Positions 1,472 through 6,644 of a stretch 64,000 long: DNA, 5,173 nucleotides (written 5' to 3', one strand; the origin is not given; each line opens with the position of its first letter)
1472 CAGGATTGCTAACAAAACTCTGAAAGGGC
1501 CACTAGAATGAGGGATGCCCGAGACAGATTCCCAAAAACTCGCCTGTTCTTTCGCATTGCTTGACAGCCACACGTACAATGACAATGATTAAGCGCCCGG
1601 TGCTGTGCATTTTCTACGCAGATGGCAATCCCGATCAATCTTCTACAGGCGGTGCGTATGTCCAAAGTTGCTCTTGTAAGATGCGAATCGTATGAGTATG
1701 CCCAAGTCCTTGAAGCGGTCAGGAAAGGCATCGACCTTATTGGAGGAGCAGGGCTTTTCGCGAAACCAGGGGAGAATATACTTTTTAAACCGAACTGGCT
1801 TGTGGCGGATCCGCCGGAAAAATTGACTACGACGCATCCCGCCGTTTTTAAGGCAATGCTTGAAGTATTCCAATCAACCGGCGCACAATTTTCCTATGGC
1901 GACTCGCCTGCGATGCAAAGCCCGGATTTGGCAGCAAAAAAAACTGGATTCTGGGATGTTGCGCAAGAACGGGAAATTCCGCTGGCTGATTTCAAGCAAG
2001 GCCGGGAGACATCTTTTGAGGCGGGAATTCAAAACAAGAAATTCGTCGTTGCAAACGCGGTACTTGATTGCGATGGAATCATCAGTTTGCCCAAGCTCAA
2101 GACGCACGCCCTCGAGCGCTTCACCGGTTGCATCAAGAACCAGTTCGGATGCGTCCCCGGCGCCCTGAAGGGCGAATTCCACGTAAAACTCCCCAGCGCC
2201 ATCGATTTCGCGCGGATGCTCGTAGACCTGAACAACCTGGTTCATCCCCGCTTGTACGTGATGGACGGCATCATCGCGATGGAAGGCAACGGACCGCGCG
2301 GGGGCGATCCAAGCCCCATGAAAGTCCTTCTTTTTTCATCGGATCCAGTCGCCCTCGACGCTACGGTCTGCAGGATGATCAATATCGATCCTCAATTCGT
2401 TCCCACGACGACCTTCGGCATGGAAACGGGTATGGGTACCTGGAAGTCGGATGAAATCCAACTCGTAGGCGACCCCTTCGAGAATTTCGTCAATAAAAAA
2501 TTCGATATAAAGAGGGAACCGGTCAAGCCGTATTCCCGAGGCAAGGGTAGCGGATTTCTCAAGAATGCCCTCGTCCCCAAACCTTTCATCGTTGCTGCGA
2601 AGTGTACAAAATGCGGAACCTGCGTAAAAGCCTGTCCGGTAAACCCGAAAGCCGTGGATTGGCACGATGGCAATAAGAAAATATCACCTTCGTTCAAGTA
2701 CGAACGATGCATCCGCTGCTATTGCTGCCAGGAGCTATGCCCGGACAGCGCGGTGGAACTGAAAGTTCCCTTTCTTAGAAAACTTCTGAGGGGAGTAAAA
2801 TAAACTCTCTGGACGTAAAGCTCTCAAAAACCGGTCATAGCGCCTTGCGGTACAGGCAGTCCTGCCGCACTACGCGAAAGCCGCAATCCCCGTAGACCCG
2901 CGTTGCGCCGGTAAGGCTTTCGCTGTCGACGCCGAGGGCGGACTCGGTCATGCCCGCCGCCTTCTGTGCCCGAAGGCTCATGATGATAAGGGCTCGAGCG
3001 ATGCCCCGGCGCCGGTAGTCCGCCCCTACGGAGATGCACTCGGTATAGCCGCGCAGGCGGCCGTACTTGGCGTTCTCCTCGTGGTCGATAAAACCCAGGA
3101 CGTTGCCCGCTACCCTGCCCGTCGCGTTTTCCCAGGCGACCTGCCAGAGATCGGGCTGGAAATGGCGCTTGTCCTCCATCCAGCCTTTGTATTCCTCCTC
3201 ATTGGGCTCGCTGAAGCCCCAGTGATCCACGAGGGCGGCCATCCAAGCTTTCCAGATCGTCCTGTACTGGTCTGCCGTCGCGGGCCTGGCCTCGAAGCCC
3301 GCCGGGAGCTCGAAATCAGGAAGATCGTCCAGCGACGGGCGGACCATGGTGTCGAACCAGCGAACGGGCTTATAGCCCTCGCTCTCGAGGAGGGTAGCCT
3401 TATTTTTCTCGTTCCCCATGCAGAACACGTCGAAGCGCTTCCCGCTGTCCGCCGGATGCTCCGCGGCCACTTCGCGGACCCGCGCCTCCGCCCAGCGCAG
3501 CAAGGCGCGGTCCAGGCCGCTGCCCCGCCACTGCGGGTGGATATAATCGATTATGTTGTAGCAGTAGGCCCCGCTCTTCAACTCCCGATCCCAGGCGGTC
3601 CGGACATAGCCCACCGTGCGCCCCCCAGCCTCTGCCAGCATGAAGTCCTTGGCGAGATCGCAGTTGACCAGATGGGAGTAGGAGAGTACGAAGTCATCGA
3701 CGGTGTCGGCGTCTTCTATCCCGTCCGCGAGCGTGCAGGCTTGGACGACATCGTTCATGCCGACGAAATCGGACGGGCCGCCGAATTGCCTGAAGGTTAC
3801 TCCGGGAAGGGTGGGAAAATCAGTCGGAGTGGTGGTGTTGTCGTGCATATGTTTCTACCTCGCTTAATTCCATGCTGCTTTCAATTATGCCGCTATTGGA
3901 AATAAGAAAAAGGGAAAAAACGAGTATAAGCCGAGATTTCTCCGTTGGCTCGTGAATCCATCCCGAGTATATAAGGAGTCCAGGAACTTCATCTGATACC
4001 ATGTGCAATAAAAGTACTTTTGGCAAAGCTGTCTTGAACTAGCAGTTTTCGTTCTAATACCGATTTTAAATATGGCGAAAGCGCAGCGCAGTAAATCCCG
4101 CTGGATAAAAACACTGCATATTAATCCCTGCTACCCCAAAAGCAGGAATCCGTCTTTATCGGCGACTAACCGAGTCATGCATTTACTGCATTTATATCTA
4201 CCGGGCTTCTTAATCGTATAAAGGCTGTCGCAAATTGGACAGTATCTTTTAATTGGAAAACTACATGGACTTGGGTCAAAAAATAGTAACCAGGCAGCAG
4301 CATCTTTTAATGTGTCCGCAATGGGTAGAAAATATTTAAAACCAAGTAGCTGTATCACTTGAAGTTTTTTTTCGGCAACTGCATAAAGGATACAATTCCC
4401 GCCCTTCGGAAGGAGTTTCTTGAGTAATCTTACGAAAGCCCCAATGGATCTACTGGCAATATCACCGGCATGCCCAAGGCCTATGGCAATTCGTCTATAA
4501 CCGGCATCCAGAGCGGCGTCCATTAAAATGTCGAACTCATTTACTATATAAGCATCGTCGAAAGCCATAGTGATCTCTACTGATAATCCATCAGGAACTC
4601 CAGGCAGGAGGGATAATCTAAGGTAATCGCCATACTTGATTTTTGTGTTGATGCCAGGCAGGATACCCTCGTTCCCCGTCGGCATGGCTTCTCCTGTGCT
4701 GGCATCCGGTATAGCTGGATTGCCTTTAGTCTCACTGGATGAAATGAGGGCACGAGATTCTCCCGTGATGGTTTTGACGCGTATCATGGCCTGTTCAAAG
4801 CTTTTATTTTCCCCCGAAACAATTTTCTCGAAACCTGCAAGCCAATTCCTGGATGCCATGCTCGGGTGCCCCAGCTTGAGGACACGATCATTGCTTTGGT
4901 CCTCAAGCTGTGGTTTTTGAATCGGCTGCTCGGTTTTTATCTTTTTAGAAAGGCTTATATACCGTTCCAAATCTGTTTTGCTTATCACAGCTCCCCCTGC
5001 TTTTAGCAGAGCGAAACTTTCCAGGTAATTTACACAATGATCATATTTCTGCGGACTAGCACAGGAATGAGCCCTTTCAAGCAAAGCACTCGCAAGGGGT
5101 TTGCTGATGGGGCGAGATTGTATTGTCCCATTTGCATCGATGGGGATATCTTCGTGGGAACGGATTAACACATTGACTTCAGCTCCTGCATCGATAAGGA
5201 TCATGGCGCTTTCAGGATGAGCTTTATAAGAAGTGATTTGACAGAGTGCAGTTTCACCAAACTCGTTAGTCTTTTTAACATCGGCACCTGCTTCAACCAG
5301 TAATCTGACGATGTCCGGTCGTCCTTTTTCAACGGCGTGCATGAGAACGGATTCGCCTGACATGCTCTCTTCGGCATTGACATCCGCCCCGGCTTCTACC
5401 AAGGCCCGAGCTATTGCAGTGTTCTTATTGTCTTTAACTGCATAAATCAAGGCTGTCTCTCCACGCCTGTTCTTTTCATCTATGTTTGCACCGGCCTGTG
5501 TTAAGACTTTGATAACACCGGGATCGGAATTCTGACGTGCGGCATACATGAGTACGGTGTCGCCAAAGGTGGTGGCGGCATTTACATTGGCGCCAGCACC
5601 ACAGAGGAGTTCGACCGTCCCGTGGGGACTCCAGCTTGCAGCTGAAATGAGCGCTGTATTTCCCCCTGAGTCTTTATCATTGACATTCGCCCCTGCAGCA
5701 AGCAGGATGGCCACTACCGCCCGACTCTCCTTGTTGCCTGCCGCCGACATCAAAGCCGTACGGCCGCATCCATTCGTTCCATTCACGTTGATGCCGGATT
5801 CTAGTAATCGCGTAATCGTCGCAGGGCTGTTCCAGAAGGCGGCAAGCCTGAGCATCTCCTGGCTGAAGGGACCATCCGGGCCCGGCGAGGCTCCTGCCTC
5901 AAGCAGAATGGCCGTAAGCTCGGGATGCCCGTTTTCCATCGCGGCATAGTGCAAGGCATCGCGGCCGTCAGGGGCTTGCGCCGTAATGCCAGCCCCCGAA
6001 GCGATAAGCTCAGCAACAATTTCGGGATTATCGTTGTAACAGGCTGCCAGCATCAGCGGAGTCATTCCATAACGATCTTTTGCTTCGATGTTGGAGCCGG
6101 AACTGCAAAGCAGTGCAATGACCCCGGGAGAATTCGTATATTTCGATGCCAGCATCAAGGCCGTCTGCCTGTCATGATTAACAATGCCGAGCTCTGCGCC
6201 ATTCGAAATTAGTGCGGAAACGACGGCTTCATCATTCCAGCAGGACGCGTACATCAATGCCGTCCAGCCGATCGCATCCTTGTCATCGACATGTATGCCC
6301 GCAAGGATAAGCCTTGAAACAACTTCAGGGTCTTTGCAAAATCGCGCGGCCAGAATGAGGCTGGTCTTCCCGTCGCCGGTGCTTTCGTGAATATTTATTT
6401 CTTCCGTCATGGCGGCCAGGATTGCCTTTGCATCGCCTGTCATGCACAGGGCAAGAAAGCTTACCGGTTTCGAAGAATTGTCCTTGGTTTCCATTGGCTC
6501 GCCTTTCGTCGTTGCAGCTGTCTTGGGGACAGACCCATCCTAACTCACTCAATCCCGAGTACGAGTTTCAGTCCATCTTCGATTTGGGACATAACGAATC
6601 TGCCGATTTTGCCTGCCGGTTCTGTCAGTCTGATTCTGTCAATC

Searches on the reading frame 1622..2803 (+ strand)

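Call 79: search_protein_families(library=pfam, proteins=[window:1622-2803:+], max_evalue=0.00001)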
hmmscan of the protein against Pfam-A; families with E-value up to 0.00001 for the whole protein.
window:1622-2803:+ (393 aa): 6 families
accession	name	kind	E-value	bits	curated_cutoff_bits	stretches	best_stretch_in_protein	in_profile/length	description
PF04015.17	DUF362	-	3.1e-55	187.8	24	1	53-251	1-200/200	Domain of unknown function (DUF362)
PF12797.12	Fer4_2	-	1e-08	35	24.5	0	319-340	1-22/22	4Fe-4S binding domain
PF00037.32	Fer4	-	2.6e-08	33.8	21.1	0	323-341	3-21/24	4Fe-4S binding domain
PF12838.12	Fer4_7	-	1.2e-07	32.5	27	1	327-375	1-50/52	4Fe-4S dicluster domain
PF13237.11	Fer4_10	-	1.4e-07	31.7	25.5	1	321-374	2-53/53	4Fe-4S dicluster domain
PF13183.11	Fer4_8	-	2.5e-06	28.4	27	0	326-341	3-18/68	4Fe-4S dicluster domain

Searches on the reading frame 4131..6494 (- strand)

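Call 79: search_protein_families(library=pfam, proteins=[window:4131-6494:-], max_evalue=0.00001)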
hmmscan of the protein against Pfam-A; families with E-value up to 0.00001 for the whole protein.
window:4131-6494:- (787 aa): 6 families
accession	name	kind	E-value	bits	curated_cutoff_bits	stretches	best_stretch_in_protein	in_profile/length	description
PF12796.13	Ank_2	-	2e-67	224.2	27.3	6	113-204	1-86/90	Ankyrin repeats (3 copies)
PF00023.36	Ank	-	2.9e-62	203.5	21.1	0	142-172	1-30/33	Ankyrin repeat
PF13637.12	Ank_4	-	1e-45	153.1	22.7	0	218-254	4-40/50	Ankyrin repeats (many copies)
PF13857.12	Ank_5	-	1.4e-41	140.4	27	3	230-283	1-54/56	Ankyrin repeats (many copies)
PF13606.12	Ank_3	-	1.8e-36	119.9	22.3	0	380-406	2-28/30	Ankyrin repeat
PF23745.1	ANK_LRRK2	-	1.1e-09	38.7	27.5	0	356-405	41-89/130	LRRK2 ANK repeat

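Call 97: search_protein_families(library=pfam, proteins=[window:4131-6494:-], max_evalue=0.01)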
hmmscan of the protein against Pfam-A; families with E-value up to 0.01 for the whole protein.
window:4131-6494:- (787 aa): 9 families
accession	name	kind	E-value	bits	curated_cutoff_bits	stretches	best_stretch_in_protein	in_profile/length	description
PF12796.13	Ank_2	-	2e-67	224.2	27.3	6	113-204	1-86/90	Ankyrin repeats (3 copies)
PF00023.36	Ank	-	2.9e-62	203.5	21.1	8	142-172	1-30/33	Ankyrin repeat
PF13637.12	Ank_4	-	1e-45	153.1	22.7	5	218-254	4-40/50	Ankyrin repeats (many copies)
PF13857.12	Ank_5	-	1.4e-41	140.4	27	5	230-283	1-54/56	Ankyrin repeats (many copies)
PF13606.12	Ank_3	-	1.8e-36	119.9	22.3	1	380-406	2-28/30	Ankyrin repeat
PF23745.1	ANK_LRRK2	-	1.1e-09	38.7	27.5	1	356-405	41-89/130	LRRK2 ANK repeat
PF01740.26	STAS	-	5.4e-05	23.3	22.6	1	651-732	24-106/106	STAS domain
PF02784.22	Orn_Arg_deC_N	-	0.00028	20.8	23.4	0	306-339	11-44/247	Pyridoxal-dependent decarboxylase, pyridoxal binding domain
PF23881.1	DUF7234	-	0.00036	21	24.4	0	91-137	29-75/80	Family of unknown function (DUF7234)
